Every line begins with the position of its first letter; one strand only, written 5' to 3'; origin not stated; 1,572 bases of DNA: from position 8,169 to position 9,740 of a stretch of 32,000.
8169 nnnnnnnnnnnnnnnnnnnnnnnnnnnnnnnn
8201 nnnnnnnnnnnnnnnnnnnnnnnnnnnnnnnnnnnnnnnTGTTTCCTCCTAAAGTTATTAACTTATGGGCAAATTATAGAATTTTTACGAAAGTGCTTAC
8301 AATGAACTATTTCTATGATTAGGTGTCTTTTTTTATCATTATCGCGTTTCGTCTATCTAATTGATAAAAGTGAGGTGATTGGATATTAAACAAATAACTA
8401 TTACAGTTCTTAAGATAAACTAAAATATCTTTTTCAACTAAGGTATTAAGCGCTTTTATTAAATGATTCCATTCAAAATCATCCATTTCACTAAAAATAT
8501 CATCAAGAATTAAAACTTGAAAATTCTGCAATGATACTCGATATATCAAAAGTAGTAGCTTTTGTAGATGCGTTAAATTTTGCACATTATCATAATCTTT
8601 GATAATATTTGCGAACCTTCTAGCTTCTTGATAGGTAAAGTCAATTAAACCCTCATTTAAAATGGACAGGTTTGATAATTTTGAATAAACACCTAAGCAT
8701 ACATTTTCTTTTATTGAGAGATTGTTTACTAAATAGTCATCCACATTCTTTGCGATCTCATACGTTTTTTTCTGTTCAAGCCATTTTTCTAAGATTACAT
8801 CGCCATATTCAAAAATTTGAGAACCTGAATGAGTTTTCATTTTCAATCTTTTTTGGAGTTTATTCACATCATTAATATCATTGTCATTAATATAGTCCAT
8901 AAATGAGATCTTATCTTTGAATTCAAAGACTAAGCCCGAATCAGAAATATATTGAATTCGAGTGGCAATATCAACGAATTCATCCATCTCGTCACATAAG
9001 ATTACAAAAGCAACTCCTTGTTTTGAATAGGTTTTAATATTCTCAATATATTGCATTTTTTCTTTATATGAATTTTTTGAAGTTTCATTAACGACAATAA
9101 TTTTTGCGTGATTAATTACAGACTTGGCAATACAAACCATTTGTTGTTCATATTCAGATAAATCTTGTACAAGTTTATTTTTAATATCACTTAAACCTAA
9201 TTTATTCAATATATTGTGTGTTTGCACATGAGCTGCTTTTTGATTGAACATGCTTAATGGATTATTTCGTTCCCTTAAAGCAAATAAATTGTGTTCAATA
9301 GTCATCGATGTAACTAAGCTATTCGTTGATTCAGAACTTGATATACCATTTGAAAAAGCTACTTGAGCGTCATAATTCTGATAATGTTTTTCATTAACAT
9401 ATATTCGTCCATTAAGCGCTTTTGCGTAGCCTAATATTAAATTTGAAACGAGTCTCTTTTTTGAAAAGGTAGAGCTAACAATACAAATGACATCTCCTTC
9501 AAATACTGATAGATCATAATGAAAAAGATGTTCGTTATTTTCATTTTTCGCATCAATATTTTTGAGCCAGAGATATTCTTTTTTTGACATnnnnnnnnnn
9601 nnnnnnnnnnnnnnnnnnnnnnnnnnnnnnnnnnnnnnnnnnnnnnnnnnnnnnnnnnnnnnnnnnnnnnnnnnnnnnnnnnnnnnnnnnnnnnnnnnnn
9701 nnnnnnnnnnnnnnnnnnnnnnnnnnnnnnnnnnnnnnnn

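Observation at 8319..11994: Sensor-less histidine kinase translationally coupled to a catalytically dead ABC-ATPase paralogue, next to the rhamnose ABC transporter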

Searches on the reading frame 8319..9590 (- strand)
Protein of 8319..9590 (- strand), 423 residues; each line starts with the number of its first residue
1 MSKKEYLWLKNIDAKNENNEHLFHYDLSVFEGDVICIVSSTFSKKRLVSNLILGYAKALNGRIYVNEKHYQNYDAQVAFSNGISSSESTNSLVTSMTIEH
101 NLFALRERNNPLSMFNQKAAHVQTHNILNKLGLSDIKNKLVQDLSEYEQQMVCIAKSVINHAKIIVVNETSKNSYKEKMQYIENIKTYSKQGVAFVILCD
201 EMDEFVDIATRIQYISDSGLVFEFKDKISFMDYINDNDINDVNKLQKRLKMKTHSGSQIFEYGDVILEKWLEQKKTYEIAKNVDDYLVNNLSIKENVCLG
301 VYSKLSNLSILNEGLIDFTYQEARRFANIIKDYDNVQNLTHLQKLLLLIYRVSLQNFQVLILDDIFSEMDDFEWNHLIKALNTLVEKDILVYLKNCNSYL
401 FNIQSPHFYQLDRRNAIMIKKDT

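Call 3: search_protein_families(library=pfam, proteins=[window:8319-9590:-], max_evalue=0.1)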
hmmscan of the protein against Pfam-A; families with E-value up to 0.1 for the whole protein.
window:8319-9590:- (423 aa): 1 family
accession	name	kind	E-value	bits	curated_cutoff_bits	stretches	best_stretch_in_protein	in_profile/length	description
PF00005.33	ABC_tran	-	2.3e-12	48.1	25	1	26-170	5-135/137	ABC transporter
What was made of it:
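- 8319..9590 (-): Catalytically dead tandem ABC nucleotide-binding-domain protein (423 aa), derived from CUT2 (RbsA/AraG/XylG-type) sugar-transporter ATPases. NBD1 spans roughly residues 1-225, a variable linker about 226-275, and a truncated NBD2 about 276-423 with no Walker A. Pfam ABC_tran 48 bits (call 3).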

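Call 4: search_protein_families(library=ncbifam, proteins=[window:8319-9590:-], max_evalue=0.1)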
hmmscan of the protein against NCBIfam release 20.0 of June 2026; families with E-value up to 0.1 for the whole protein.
window:8319-9590:- (423 aa): 93 families (the best 25 are shown)
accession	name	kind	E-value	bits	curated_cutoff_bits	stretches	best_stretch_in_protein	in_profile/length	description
NF008442.0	PRK11288.1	equivalog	1.1e-19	70.1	689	2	5-227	6-228/504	L-arabinose ABC transporter ATP-binding protein AraG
NF007253.0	PRK09700.1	equivalog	4.6e-18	65.1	772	1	5-223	4-226/510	D-allose ABC transporter ATP-binding protein AlsA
NF008030.0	PRK10762.1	equivalog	2.3e-17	62.9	745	1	7-223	5-222/501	ribose ABC transporter ATP-binding protein RbsA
NF040905.2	GguA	equivalog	1.4e-16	60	810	1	10-227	5-224/500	multiple monosaccharide ABC transporter ATP-binding protein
NF010069.0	PRK13549.1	equivalog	2.2e-16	59.4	699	2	7-221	6-222/513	xylose ABC transporter ATP-binding protein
NF006987.0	PRK09452.1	equivalog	5e-16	58.4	482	1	3-216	14-222/378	spermidine/putrescine ABC transporter ATP-binding protein PotA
TIGR03411.1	urea_trans_UrtD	equivalog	2.6e-15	56.7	304.1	2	7-214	3-214/242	urea ABC transporter ATP-binding protein UrtD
NF047930.1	ABC_ATP_B6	equivalog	6.4e-15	54.7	670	1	26-214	22-208/510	putative B6 ABC transporter ATP-binding protein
TIGR01277.1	thiQ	equivalog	1.6e-14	54.1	245.05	1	16-218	8-205/213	thiamine ABC transporter ATP-binding protein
NF008215.0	PRK10982.1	equivalog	1.2e-13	50.5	828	1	22-232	29-239/506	galactose/methyl galactoside ABC transporter ATP-binding protein MglA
NF011967.0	PRK15439.1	equivalog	3.2e-13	48.9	586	1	20-225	25-223/510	autoinducer 2 ABC transporter ATP-binding protein LsrA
TIGR04406.1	LPS_export_lptB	equivalog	9e-13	48.1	240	1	10-222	5-214/239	LPS export ABC transporter ATP-binding protein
NF041861.1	YtfR_transport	equivalog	9.4e-13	47.4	850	1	21-221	16-216/492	galactofuranose ABC transporter, ATP-binding protein YtfR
TIGR02673.1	FtsE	equivalog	1.8e-12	47.4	264.85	1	17-203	13-198/214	cell division ATP-binding protein FtsE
TIGR02633.1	xylG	equivalog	2.3e-12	46.1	723.65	1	10-218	5-217/500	D-xylose ABC transporter ATP-binding protein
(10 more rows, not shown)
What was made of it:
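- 8319..9590 (-): NCBIfam AraG/AlsA/RbsA 60-70 bits against cut-offs of 689-810 (call 4).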

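Call 9: find_homologous_proteins(query=window:8319-9590:-)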
Query window:8319-9590:- (423 aa): 18 proteins with E <= 0.001 among 4012 candidates.
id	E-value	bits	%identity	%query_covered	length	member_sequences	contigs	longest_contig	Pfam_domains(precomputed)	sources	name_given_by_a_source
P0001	1.3e-271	919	100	100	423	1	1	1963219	PF00005.34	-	-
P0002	2.4e-169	582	64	100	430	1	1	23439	PF00005.34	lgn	-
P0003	1.8e-164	566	63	100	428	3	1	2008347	PF00005.34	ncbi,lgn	-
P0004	1.5e-87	313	39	100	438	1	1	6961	PF00005.34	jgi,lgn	-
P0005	1.6e-24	105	24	50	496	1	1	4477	PF00005.34,PF13304.13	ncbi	-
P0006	1.4e-18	86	25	54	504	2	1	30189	PF00005.34,PF13304.13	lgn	-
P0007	1.5e-16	79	29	52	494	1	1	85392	PF00005.34,PF13304.13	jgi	jgi:inositol transport system ATP-binding protein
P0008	5.3e-11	61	24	52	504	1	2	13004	PF00005.34,PF13175.13,PF02463.26,PF13304.13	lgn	-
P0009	1.8e-10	59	24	51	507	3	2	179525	PF00005.34,PF13304.13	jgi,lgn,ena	-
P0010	3.0e-9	55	21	52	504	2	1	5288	PF00005.34,PF13304.13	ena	-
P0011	5.8e-9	54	21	51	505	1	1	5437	PF00005.34,PF13304.13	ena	-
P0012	8.6e-8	50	21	48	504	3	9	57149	PF00005.34,PF13304.13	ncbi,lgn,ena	-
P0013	1.6e-7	49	24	46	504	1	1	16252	PF00005.34,PF13476.13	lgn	-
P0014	2.0e-7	49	24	61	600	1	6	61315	PF13173.13,PF13555.13,PF13401.13,PF03193.23,PF13238.13,PF13304.13,PF00005.34,PF13175.13,PF02463.26,PF25199.2,PF13481.13,PF20720.4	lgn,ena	-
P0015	2.2e-7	49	24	61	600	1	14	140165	PF13173.13,PF13555.13,PF13401.13,PF03193.23,PF13238.13,PF13304.13,PF00005.34,PF13175.13,PF02463.26,PF25199.2,PF13481.13,PF20720.4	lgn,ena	-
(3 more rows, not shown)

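Call 12: find_encoding_contigs(protein=P0003, flank=10000, max_places=3)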
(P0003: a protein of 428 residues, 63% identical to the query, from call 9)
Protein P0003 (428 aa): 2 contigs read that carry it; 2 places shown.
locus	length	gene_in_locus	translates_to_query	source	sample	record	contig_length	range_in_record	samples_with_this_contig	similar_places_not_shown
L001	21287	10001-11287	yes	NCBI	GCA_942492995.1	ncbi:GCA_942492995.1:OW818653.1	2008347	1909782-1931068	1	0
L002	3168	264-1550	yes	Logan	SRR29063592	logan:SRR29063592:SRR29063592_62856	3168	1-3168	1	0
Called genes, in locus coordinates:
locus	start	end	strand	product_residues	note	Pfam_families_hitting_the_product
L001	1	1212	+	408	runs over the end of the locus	PF13433:Peripla_BP_5 (faint), PF13458:Peripla_BP_6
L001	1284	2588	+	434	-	PF02550:AcetylCoA_hydro, PF13336:AcetylCoA_hyd_C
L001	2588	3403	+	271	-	PF00561:Abhydrolase_1, PF12146:Hydrolase_4, PF12697:Abhydrolase_6, PF00756:Esterase (weak), PF03096:Ndr (weak)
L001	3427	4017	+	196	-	PF00440:TetR_N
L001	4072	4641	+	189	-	PF02545:Maf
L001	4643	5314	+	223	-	-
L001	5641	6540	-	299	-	PF00480:ROK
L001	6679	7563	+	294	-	PF10340:Say1_Mug180, PF20434:BD-FAE, PF07859:Abhydrolase_3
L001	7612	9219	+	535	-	PF00072:Response_reg, PF00165:HTH_AraC, PF12833:HTH_18, PF00165:HTH_AraC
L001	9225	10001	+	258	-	PF06580:His_kinase, PF02518:HATPase_c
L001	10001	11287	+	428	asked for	PF00005:ABC_tran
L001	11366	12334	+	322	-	PF13407:Peripla_BP_4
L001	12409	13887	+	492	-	PF00005:ABC_tran, PF13304:AAA_21 (faint), PF00005:ABC_tran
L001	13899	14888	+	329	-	PF02653:BPD_transp_2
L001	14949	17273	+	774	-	PF17389:Bac_rhamnosid6H, PF17390:Bac_rhamnosid_C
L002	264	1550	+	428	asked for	PF00005:ABC_tran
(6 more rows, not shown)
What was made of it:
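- Tried and rejected: The nearest relative of the locus is in GCA_942492995.1 (call 12).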

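Call 13: find_encoding_contigs(protein=P0004, flank=10000, max_places=3)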
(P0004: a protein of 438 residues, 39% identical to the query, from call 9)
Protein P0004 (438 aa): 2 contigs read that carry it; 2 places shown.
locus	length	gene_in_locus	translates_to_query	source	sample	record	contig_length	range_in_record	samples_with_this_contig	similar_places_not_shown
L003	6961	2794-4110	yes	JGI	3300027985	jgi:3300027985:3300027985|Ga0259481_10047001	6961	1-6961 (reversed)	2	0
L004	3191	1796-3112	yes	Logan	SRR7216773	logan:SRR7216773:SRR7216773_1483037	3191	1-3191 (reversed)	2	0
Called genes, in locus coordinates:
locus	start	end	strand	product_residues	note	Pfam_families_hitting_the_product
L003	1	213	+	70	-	?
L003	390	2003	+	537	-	PF00072:Response_reg, PF00165:HTH_AraC (weak), PF12833:HTH_18, PF00165:HTH_AraC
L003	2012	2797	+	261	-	PF06580:His_kinase, PF02518:HATPase_c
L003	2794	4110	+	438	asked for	PF00005:ABC_tran (weak)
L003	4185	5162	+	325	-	PF13407:Peripla_BP_4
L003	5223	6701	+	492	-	PF02463:SMC_N (faint), PF00005:ABC_tran, PF13304:AAA_21 (faint), PF00005:ABC_tran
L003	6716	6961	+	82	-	?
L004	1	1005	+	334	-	?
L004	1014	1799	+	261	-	PF06580:His_kinase, PF02518:HATPase_c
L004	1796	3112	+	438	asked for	PF00005:ABC_tran (weak)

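Call 14: find_encoding_contigs(protein=P0002, flank=10000, max_places=3)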
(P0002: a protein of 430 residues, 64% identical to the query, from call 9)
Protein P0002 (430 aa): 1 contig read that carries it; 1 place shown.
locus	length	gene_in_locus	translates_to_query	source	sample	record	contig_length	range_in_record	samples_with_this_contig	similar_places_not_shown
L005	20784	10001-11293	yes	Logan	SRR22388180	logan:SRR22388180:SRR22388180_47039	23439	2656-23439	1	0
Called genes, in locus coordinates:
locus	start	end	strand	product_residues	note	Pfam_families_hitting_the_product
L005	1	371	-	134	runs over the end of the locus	-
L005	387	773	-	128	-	PF05057:DUF676 (faint)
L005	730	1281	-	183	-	PF03551:PadR, PF10400:Vir_act_alpha_C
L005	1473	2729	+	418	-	PF06813:Nodulin-like (weak), PF07690:MFS_1, PF13347:MFS_2 (weak), PF00083:Sugar_tr (weak)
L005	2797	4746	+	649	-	PF00724:Oxidored_FMN, PF01266:DAO (faint), PF07992:Pyr_redox_2, PF12831:FAD_oxidored, PF13450:NAD_binding_8 (weak), PF13738:Pyr_redox_3, PF00070:Pyr_redox, PF01134:GIDA (weak), +6 more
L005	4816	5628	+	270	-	PF00753:Lactamase_B, PF23023:Anti-Pycsar_Apyc1 (weak)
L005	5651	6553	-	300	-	PF00480:ROK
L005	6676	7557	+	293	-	PF10340:Say1_Mug180, PF20434:BD-FAE, PF07859:Abhydrolase_3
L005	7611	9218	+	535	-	PF00072:Response_reg, PF00165:HTH_AraC, PF12833:HTH_18, PF00165:HTH_AraC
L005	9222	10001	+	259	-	PF06580:His_kinase, PF02518:HATPase_c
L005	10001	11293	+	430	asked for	PF00005:ABC_tran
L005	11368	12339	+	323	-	PF13407:Peripla_BP_4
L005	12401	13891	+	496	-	PF00005:ABC_tran, PF13304:AAA_21 (faint), PF00005:ABC_tran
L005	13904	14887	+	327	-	PF02653:BPD_transp_2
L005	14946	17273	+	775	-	PF17389:Bac_rhamnosid6H, PF17390:Bac_rhamnosid_C (faint)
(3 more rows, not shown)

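Call 23: find_homologous_proteins(query=A2, max_evalue=0.00001)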
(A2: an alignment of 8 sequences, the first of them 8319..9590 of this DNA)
Query A2 (8 sequences) (423 aa, profile of the alignment): 68 proteins with E <= 0.00001 among 8000 candidates.
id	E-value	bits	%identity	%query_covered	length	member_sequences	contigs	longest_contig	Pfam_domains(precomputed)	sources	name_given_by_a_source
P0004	2.3e-185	635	39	100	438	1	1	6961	PF00005.34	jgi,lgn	-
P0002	5.8e-185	634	64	100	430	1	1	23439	PF00005.34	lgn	-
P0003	8.1e-184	630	63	100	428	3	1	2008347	PF00005.34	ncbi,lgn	-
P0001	2.2e-180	618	100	100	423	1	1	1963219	PF00005.34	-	-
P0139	2.9e-160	552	40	100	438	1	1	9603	PF00005.34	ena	-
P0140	2.4e-155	536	23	52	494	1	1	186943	PF00005.34,PF13304.13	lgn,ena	-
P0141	3.8e-119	417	27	47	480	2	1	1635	PF00005.34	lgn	-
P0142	8.9e-119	415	27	47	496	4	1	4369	PF00005.34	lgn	-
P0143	5.5e-118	413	30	40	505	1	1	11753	PF00005.34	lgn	-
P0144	7.9e-111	389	20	97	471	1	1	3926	PF00005.34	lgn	-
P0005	5.7e-43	166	24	50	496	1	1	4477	PF00005.34,PF13304.13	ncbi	-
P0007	2.1e-42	164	29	52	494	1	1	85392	PF00005.34,PF13304.13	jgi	jgi:inositol transport system ATP-binding protein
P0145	3.3e-40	156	23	51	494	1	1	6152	PF00005.34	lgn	-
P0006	4.5e-36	143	25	54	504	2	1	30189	PF00005.34,PF13304.13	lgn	-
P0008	3.4e-35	140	24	52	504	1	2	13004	PF00005.34,PF13175.13,PF02463.26,PF13304.13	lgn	-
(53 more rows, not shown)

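Call 26: find_related_loci(query=A2, collection=genome_contigs, flank=7000)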
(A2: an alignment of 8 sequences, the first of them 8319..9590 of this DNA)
Query A2 (423 aa) in genome_contigs; peptide patterns used: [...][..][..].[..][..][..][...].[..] (x = any residue, [..] = any of these).
58 stretches matched a pattern; 10 encode a relative of the query (tblastn E <= 1e-3); 10 distinct loci.
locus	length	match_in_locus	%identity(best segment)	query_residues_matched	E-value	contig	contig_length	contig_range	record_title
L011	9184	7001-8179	29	4-377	7e-48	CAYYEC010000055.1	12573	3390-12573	MAG TPA_asm: uncultured Eubacteriales bacterium isolate binchicken_co178_180 genome assembly, contig: NODE_6101_length_1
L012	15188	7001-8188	25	4-370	6e-32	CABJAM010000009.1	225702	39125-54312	Lachnospiraceae bacterium isolate MGYG-HGUT-00127 genome assembly, contig: .20298_3_59.9, whole genome shotgun sequence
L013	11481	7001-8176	25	3-366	2e-25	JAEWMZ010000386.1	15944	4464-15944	MAG: Bacillota bacterium isolate OH_PDB_15 k127_757932, whole genome shotgun sequence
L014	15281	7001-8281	63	1-423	5e-168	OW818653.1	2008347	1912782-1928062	metagenome genome assembly, chromosome: 1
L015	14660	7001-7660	22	16-242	6e-11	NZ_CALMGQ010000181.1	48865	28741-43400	MAG: uncultured Cytophaga sp. isolate SRR5676475_bin.23_CONCOCT_v1.1_MAG ERZ724508.156, whole genome shotgun sequence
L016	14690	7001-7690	19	4-248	3e-8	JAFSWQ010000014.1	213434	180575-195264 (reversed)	MAG: Clostridia bacterium isolate RGIG3541 Goat_Rumen.Co__c2354722, whole genome shotgun sequence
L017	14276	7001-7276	32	11-102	6e-6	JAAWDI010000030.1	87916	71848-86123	MAG: Oscillospiraceae bacterium isolate ABMPRH_153_0 k141_727583, whole genome shotgun sequence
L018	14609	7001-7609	17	22-227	1e-5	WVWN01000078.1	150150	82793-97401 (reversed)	MAG: Candidatus Zixiibacteriota bacterium isolate A-C077 C_merged_R1_(paired)_contig_2259, whole genome shotgun sequence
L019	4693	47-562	23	22-190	7e-5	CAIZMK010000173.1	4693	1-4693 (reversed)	MAG: uncultured Methylococcaceae bacterium isolate A-1_bin-241 genome assembly, contig: bin-241:173/295, whole genome sh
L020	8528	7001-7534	24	2-169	1e-4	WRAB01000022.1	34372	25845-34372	MAG: Oscillospiraceae bacterium isolate Lab288P1bin140 Ga0131853_10002287, whole genome shotgun sequence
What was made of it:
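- Tried and rejected: It used a single degenerate pattern and returned only 4 true loci plus ordinary ABC ATPases (call 26).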

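Call 36: predict_structure(alignment_id=A3)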
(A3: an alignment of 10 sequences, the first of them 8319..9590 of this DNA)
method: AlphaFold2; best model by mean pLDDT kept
length: 423 residues; sequences in the alignment: 10
mean_pLDDT: 74.8   pTM: 0.54
mean pLDDT of the five models: 74.8, 74.6, 73.6, 71.9, 61.0
residues with pLDDT >= 90: 59; 70-90: 250; 50-70: 59; < 50: 55
segments of 3 or more residues with pLDDT < 50: 239-269, 402-406, 411-417, 419-423
pLDDT, mean of each block of 10 residues (from residue 1): 80 83 86 90 87 90 89 89 79 73 58 57 74 79 82 83 86 79 89 91 85 82 83 66 41 35 46 69 80 81 54 77 87 82 89 81 75 79 76 63 50 44 41
secondary structure, 60 per line:
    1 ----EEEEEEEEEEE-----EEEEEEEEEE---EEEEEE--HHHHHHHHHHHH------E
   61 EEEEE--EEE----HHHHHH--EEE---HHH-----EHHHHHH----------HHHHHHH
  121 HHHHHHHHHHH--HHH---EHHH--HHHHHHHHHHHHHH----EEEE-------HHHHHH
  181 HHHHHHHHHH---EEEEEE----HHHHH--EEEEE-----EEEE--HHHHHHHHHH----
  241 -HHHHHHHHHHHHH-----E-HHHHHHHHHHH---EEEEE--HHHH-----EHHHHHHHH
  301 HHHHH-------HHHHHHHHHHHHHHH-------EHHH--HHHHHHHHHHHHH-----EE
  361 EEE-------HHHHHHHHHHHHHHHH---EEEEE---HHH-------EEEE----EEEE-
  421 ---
elements in order: E5-15 E21-30 E34-39 H42-53 E60-65 E68-70 H75-80 E83-85 H98-103 H114-131 H146-159 E164-167 H175-190 E194-199 H204-208 E211-215 E221-224 H227-236 H242-254 H262-272 E276-280 H283-286 H293-305 H313-327 H341-353 E359-363 H371-386 E390-394 E408-411 E416-419
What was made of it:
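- The AF2 model has only moderate confidence for NBD2 and for the arrangement of the two domains (pTM 0.54, call 36).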
